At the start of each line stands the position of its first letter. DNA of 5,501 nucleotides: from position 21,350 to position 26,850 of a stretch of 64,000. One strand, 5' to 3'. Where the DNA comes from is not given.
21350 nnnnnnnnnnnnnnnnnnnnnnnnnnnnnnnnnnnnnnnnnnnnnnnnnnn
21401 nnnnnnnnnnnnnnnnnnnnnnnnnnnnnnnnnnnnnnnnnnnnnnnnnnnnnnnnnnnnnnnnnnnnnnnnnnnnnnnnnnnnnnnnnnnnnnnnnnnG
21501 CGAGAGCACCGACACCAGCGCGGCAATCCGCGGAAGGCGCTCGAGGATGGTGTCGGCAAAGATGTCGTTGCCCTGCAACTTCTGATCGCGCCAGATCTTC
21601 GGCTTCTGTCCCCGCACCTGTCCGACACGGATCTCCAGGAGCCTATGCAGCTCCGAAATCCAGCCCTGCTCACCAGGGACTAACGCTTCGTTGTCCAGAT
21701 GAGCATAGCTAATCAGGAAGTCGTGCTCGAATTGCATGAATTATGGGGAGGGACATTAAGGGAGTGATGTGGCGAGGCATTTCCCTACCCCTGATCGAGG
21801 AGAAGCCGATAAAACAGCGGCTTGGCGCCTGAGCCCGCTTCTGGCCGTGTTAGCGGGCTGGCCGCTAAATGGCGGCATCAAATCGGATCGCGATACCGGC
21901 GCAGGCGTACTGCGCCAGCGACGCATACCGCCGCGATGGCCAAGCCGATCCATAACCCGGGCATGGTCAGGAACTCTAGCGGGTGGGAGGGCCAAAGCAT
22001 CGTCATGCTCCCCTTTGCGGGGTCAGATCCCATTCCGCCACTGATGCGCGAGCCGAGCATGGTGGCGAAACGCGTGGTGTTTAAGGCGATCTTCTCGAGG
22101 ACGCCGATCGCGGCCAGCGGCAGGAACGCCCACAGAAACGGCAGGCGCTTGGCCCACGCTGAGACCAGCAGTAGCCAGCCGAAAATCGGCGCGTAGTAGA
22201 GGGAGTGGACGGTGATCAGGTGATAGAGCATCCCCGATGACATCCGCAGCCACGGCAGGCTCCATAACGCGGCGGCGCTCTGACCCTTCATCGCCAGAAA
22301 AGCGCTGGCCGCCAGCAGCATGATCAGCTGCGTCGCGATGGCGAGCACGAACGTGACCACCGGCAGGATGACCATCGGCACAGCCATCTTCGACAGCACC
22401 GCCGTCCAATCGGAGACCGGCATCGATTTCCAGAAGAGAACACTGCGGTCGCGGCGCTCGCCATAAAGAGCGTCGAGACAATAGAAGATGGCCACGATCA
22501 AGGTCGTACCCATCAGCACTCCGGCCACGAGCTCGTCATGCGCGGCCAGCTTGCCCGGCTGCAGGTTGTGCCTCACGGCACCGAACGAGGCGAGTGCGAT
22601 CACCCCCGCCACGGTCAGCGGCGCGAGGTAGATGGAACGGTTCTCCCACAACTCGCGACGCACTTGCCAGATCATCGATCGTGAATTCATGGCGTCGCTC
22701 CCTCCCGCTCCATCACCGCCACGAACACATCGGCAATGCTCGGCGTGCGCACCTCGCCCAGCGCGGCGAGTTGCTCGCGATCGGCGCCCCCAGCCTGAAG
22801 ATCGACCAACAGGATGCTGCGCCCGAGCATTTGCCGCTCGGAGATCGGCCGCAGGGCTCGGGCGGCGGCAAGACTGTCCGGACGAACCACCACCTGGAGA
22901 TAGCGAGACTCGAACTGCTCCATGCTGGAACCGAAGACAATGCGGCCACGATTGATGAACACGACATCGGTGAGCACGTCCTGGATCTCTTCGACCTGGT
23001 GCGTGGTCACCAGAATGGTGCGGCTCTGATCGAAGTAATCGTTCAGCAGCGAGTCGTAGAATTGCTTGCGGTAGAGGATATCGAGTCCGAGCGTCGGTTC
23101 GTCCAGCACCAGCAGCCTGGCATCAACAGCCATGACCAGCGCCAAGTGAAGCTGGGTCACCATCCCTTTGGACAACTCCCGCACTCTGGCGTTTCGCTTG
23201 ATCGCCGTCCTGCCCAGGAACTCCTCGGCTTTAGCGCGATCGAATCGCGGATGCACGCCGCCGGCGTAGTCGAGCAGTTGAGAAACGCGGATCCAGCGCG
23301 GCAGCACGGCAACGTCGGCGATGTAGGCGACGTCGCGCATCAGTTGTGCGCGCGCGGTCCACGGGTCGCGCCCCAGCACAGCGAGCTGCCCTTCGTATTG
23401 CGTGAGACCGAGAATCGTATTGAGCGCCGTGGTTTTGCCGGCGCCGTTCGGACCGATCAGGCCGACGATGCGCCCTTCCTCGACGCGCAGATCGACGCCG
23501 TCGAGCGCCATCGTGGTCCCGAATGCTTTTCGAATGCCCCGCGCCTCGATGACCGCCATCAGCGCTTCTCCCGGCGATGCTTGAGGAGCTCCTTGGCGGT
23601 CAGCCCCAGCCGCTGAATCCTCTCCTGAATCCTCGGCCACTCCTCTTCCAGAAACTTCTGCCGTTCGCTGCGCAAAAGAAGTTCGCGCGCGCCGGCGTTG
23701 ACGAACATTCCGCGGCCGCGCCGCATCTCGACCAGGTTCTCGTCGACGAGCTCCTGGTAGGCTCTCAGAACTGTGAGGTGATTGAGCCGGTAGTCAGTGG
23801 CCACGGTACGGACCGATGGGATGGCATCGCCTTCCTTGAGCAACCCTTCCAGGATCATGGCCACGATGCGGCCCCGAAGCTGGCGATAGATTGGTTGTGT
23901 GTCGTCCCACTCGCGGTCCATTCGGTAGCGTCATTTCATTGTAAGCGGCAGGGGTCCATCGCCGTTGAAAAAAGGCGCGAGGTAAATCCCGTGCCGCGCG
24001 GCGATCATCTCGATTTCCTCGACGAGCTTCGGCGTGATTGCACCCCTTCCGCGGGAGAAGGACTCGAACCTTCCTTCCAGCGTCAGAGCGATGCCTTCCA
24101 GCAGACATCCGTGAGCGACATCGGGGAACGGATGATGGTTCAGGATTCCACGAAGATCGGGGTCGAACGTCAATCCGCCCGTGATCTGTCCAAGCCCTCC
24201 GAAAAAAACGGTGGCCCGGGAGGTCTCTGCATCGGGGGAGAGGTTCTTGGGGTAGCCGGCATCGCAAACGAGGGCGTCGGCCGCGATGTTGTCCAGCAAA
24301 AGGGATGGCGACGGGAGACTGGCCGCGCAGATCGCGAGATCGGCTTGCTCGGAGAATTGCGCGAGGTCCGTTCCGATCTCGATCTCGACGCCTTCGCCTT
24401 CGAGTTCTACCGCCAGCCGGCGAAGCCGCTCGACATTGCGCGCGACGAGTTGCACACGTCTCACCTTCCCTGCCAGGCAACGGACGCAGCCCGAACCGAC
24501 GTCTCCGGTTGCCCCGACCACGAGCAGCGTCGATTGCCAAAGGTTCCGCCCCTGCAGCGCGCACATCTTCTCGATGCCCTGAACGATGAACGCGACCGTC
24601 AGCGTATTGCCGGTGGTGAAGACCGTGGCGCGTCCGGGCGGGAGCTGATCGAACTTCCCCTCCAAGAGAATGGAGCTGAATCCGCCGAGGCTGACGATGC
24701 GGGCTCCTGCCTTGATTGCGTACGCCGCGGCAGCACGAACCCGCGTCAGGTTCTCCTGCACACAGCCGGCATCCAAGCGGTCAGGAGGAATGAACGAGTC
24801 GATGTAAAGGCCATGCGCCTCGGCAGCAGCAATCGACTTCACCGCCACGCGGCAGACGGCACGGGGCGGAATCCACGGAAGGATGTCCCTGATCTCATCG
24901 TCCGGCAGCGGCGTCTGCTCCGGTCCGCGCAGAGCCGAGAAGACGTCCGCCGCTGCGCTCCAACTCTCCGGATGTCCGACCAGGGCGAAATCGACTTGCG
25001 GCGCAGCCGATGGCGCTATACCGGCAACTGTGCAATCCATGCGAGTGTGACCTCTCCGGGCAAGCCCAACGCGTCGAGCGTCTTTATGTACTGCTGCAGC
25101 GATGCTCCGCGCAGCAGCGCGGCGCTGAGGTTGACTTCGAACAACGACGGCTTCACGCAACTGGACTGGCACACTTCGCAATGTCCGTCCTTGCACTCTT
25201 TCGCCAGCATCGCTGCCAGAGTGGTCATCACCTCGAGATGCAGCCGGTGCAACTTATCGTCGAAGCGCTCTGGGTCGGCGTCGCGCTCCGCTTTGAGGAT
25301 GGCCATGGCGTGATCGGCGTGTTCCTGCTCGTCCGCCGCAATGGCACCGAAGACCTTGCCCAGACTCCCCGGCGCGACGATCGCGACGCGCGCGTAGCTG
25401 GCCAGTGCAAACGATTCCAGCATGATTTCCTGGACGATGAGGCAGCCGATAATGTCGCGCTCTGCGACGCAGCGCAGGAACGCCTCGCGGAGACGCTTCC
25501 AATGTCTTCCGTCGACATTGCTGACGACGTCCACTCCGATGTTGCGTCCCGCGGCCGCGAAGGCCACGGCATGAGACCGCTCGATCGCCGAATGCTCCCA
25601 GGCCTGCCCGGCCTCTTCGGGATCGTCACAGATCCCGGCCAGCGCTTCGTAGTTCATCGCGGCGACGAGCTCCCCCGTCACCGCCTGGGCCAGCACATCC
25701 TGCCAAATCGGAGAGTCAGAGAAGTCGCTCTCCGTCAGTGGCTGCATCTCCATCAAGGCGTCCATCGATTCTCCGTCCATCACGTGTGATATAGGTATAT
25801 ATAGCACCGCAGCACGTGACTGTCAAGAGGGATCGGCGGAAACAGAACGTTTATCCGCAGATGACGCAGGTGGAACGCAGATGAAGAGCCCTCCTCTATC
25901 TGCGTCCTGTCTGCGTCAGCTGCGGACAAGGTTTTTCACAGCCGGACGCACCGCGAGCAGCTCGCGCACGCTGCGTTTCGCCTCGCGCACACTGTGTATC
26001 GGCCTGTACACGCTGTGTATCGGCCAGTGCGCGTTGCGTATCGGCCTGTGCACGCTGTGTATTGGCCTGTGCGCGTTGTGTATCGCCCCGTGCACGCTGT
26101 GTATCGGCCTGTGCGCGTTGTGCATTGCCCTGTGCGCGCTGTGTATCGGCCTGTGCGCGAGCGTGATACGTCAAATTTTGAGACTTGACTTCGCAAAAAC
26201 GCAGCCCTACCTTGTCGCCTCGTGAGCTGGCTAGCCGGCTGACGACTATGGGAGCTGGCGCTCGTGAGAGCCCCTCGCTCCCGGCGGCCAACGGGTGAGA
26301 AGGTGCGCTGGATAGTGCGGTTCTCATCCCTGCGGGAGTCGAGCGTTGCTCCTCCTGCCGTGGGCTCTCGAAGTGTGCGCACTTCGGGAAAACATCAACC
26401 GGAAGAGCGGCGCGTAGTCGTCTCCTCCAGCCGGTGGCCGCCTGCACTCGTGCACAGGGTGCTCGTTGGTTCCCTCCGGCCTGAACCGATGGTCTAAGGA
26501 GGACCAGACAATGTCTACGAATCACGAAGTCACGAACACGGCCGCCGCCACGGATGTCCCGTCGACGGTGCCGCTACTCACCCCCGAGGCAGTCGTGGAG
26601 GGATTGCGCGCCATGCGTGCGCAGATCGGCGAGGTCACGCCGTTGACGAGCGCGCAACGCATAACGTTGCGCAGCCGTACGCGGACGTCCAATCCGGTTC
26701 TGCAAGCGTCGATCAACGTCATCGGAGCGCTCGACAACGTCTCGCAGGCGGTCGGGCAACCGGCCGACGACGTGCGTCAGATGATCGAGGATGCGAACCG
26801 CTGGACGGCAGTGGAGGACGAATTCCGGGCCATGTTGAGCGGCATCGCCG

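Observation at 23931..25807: Homologues of the cyanobacterial alkane pathway (aldehyde-deformylating oxygenase + acyl-ACP reductase) in a GC-rich, T6SS-bearing genome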

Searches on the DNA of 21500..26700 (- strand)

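Call 77: search_rna_families(source=window, start=21500, end=26700, threshold=evalue, max_evalue=1)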
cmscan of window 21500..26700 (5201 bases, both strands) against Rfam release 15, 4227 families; matches with E-value up to 1: 1.
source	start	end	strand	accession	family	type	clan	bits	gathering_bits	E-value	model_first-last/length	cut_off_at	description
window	25849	25931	+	RF04274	mir-9223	Gene; miRNA;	-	31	53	0.0016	1-76/76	no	mir-9223 microRNA precursor family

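Call 78: search_rna_families(sources=[L027, L024, L060, L022, L033], threshold=gathering)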
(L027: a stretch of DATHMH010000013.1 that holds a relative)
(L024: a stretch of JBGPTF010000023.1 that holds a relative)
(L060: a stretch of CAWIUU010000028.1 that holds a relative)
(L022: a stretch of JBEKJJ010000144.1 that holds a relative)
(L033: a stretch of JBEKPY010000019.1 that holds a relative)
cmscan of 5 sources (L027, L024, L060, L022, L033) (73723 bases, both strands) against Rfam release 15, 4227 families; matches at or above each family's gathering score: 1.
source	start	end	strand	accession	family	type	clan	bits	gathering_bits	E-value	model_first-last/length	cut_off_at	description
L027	4658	4713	+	RF01687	Acido-Lenti-1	Gene; sRNA;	-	37.5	37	7.5e-05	1-46/46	no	Acido-Lenti-1 RNA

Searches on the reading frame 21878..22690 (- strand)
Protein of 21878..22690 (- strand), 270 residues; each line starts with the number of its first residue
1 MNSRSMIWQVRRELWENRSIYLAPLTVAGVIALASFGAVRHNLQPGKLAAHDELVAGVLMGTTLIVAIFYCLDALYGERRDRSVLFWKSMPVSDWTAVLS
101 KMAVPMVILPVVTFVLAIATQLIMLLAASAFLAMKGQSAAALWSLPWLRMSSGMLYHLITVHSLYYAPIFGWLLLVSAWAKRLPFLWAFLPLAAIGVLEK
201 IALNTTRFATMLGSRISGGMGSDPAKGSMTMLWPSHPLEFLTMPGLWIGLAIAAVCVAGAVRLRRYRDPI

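Call 3: search_protein_families(library=pfam, proteins=[window:21878-22690:-], max_evalue=0.01)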
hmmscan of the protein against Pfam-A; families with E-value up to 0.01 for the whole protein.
window:21878-22690:- (270 aa): 0 families

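Call 4: search_protein_families(library=ncbifam, proteins=[window:21878-22690:-], max_evalue=0.01)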
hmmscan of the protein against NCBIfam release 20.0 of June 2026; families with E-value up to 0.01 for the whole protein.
window:21878-22690:- (270 aa): 1 family
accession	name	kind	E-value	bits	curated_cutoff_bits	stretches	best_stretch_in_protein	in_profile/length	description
NF053845.1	CoaP_CTERM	equivalog_domain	0.0012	18.5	35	1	245-267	10-34/35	choice-of-anchor protein CoaP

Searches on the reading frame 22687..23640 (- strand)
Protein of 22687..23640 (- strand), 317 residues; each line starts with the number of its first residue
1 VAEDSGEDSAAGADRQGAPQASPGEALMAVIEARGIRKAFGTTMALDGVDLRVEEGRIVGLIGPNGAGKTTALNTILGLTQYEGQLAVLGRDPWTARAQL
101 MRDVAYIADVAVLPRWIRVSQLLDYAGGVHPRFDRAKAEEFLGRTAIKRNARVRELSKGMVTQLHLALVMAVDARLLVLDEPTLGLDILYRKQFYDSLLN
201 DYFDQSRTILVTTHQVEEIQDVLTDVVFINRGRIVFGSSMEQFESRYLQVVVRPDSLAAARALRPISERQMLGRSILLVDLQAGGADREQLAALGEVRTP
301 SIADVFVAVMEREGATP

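Call 3: search_protein_families(library=pfam, proteins=[window:22687-23640:-], max_evalue=0.01)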
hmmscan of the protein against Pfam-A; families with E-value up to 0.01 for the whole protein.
window:22687-23640:- (317 aa): 5 families
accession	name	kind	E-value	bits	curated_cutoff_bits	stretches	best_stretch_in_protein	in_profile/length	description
PF00005.33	ABC_tran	-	1.7e-21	77.7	25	1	46-183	1-136/137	ABC transporter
PF13304.12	AAA_21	-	5.6e-12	46.8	27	2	151-217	233-301/304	AAA domain, putative AbiEii toxin, Type IV TA system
PF02463.25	SMC_N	-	0.00047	20.1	40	0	57-78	25-49/220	RecF/RecN/SMC N terminal domain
PF13401.12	AAA_22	-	0.0081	16.9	27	0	56-181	5-92/130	AAA domain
PF13604.12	AAA_30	-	0.0092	16.2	27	0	55-103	17-64/191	AAA domain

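Call 4: search_protein_families(library=ncbifam, proteins=[window:22687-23640:-], max_evalue=0.01)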
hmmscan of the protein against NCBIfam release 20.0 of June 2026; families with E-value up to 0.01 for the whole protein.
window:22687-23640:- (317 aa): 180 families (the best 25 are shown)
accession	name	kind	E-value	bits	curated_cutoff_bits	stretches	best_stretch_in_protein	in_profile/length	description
TIGR01188.1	drrA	subfamily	3.8e-35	121.6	312.45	1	38-253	1-221/302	daunorubicin resistance ABC transporter, ATP-binding protein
NF047565.1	PSM_export_PmtA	equivalog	1.2e-31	110.1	350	1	42-250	13-222/282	phenol-soluble modulin export ABC transporter ATP-binding protein PmtA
TIGR03864.1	PQQ_ABC_ATP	hypoth_equivalog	4.8e-31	108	302.25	1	31-241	2-217/236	ABC transporter, ATP-binding subunit, PQQ-dependent alcohol dehydrogenase system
NF010060.0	PRK13537.1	equivalog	3e-30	105.2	521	1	24-244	9-235/314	nodulation factor ABC transporter ATP-binding protein NodI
TIGR03522.1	GldA_ABC_ATP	equivalog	2.7e-29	102.6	402.6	1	31-245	3-221/301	gliding motility-associated ABC transporter ATP-binding subunit GldA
NF010059.0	PRK13536.1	equivalog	1.9e-27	95.9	549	1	20-234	33-252/342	nodulation factor ABC transporter ATP-binding protein NodI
NF033858.1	ABC2_perm_RbbA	equivalog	4.8e-26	90.9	1050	1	27-236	263-477/909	ribosome-associated ATPase/putative transporter RbbA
TIGR01288.1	nodI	equivalog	4.4e-25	88.3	424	1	30-235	4-214/303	nodulation factor ABC transporter ATP-binding protein NodI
TIGR00968.1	3a0106s01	subfamily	1.9e-24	86.5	342.75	1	33-241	3-216/237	sulfate ABC transporter ATP-binding protein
NF008409.0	PRK11231.1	equivalog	7.3e-24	84.5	375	1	33-271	5-251/255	Fe(3+) dicitrate ABC transporter ATP-binding protein FecE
TIGR03740.1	galliderm_ABC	subfamily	1.9e-23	83.3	309.75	1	32-242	2-210/223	lantibiotic protection ABC transporter ATP-binding subunit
TIGR04521.1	ECF_ATPase_2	equivalog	2.2e-23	82.7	330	2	154-243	143-233/279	energy-coupling factor transporter ATPase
TIGR04406.1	LPS_export_lptB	equivalog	4.8e-23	81.7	240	1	31-242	2-221/239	LPS export ABC transporter ATP-binding protein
TIGR02857.1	CydD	equivalog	1.4e-22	80.4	435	1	22-221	313-522/529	thiol reductant ABC exporter subunit CydD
NF053840.1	MnTportMntADein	equivalog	7.9e-22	78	400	1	32-246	3-223/240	manganese ABC transporter ATP-binding protein MntA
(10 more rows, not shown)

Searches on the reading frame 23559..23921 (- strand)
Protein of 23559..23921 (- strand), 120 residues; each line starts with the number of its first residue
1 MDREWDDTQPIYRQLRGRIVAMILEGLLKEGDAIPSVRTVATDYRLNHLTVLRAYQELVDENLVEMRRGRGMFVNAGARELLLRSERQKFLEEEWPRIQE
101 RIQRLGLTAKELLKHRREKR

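Call 3: search_protein_families(library=pfam, proteins=[window:23559-23921:-], max_evalue=0.01)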
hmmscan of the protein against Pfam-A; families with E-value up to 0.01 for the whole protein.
window:23559-23921:- (120 aa): 1 family
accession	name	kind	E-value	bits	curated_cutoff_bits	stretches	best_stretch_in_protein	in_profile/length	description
PF00392.27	GntR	-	6.6e-14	51.8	27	1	12-74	2-64/64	Bacterial regulatory proteins, gntR family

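Call 4: search_protein_families(library=ncbifam, proteins=[window:23559-23921:-], max_evalue=0.01)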
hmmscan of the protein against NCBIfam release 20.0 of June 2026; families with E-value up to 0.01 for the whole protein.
window:23559-23921:- (120 aa): 22 families
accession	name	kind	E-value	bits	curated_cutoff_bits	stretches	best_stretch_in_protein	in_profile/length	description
NF052282.1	PLP_TF_PdxR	equivalog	1.9e-15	56.9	320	1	10-85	1-76/448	MocR-like pyridoxine biosynthesis transcription factor PdxR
NF047563.1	modulin_PmtR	equivalog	2.1e-14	53.6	200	1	7-111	9-112/125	PSM export ABC transporter transcriptional regulator PmtR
NF052286.1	ecto_TF_EhuR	exception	6.5e-12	44.7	480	1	8-80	9-81/458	MocR-like ectoine utilization transcription factor EhuR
NF053730.1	TransRegRv1152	equivalog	1.2e-11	44.5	170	1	7-75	13-81/120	Rv1152 family transcriptional regulator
NF052281.1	rhizopine_MocR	equivalog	2.2e-11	43.1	650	1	7-79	15-87/479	rhizopine catabolism transcriptional regulator MocR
NF052290.2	MocR_like_YczR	exception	3.1e-11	42.6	487.4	1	4-80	12-89/458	MocR-like transcription factor YczR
TIGR02325.1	C_P_lyase_phnF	equivalog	3.3e-11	43.2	156.8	1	11-78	9-76/238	phosphonate metabolism transcriptional regulator PhnF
NF007292.0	PRK09764.1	equivalog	6.2e-10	38.7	281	1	9-75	4-70/240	GntR family transcriptional regulator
TIGR02018.2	his_ut_repres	equivalog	1.1e-09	38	220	1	12-77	1-66/226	histidine utilization transcriptional repressor HutC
NF008491.0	PRK11402.1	subfamily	6.8e-08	32.3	269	1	7-92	8-95/243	GntR family transcriptional regulator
NF011575.0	PRK14999.1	equivalog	4.4e-07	29.4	424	1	8-76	10-78/241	histidine utilization repressor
NF012025.0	PRK15481.1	equivalog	2.7e-06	26.3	573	1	19-76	15-72/432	MocR-like B6 salvage transcription factor PtsJ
TIGR03337.1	phnR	equivalog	3.3e-06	26.9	296.75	1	12-78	3-69/231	phosphonate utilization transcriptional regulator PhnR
NF041547.1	GntR_LSA1692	equivalog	7.1e-06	25.8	275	1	11-76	2-67/233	GntR family transcriptional regulator, LSA1692 subfamily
NF007001.0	PRK09464.1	equivalog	7.3e-06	25.8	330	1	18-76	18-76/254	pyruvate dehydrogenase complex transcriptional repressor PdhR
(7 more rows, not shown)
